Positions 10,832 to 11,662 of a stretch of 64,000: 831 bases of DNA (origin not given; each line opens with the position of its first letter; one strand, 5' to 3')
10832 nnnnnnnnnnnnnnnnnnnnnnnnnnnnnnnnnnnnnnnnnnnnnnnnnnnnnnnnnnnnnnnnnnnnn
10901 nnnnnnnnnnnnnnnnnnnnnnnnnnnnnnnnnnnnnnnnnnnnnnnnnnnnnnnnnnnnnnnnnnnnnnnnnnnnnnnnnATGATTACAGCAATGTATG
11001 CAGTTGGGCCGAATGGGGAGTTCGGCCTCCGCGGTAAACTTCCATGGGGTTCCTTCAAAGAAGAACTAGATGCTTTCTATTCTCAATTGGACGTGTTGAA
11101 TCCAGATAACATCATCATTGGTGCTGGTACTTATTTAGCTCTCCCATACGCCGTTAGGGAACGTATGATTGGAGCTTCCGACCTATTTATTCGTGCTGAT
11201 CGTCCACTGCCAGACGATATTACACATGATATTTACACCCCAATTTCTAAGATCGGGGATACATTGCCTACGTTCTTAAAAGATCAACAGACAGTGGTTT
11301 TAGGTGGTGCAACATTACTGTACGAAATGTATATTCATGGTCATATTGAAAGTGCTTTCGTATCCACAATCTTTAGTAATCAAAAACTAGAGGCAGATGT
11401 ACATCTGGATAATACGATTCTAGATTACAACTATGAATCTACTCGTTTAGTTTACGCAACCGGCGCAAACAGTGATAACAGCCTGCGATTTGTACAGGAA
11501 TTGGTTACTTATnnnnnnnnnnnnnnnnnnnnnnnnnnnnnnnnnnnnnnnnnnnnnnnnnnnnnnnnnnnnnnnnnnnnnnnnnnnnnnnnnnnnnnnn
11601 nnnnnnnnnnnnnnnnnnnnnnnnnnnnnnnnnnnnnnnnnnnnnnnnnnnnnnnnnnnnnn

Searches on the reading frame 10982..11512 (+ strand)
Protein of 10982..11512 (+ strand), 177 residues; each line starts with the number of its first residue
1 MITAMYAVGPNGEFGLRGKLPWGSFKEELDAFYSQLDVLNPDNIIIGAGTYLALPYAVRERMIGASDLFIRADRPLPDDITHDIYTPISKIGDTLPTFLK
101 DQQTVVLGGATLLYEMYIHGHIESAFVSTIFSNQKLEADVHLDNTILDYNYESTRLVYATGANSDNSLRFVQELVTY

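Call 3: search_protein_families(library=pfam, proteins=[window:10982-11512:+], max_evalue=0.01)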
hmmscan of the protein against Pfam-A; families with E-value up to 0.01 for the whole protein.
window:10982-11512:+ (177 aa): 0 families

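Call 6: search_protein_families(library=ncbifam, proteins=[window:10982-11512:+], max_evalue=0.1)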
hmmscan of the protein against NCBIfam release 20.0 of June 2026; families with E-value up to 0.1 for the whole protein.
window:10982-11512:+ (177 aa): 4 families
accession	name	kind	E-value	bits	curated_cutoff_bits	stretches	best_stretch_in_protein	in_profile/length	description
NF000065.1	trim_DfrA3b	exception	8.1e-07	29.1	320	1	4-149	5-136/159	trimethoprim-resistant dihydrofolate reductase DfrA3b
NF000146.2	trim_DfrA24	exception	0.0005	19.8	375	1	3-62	16-71/185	trimethoprim-resistant dihydrofolate reductase DfrA24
NF000018.2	trim_DfrA10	exception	0.0016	18.4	400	1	14-151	16-145/187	trimethoprim-resistant dihydrofolate reductase DfrA10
NF000126.2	trim_DfrA8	exception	0.074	12.8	325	0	3-63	5-62/169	trimethoprim-resistant dihydrofolate reductase DfrA8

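Call 7: search_protein_families(library=phrogs, proteins=[window:10982-11512:+], max_evalue=0.001)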
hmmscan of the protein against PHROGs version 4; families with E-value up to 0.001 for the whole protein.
window:10982-11512:+ (177 aa): 1 family
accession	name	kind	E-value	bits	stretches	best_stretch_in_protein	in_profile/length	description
phrog_316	-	DNA, RNA and nucleotide metabolism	6e-34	118.5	1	1-167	16-167/213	dihydrofolate reductase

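Call 64: search_solved_structures(query=window:10982-11512:+, show_alignments=1, max_evalue=0.01)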
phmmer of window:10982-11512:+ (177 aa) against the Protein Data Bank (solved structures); distinct sequences matched with E-value up to 0.01: 1.
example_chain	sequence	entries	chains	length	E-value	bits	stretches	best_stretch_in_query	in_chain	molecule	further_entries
1juv_A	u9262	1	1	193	0.00083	22.4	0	13-148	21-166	DIHYDROFOLATE REDUCTASE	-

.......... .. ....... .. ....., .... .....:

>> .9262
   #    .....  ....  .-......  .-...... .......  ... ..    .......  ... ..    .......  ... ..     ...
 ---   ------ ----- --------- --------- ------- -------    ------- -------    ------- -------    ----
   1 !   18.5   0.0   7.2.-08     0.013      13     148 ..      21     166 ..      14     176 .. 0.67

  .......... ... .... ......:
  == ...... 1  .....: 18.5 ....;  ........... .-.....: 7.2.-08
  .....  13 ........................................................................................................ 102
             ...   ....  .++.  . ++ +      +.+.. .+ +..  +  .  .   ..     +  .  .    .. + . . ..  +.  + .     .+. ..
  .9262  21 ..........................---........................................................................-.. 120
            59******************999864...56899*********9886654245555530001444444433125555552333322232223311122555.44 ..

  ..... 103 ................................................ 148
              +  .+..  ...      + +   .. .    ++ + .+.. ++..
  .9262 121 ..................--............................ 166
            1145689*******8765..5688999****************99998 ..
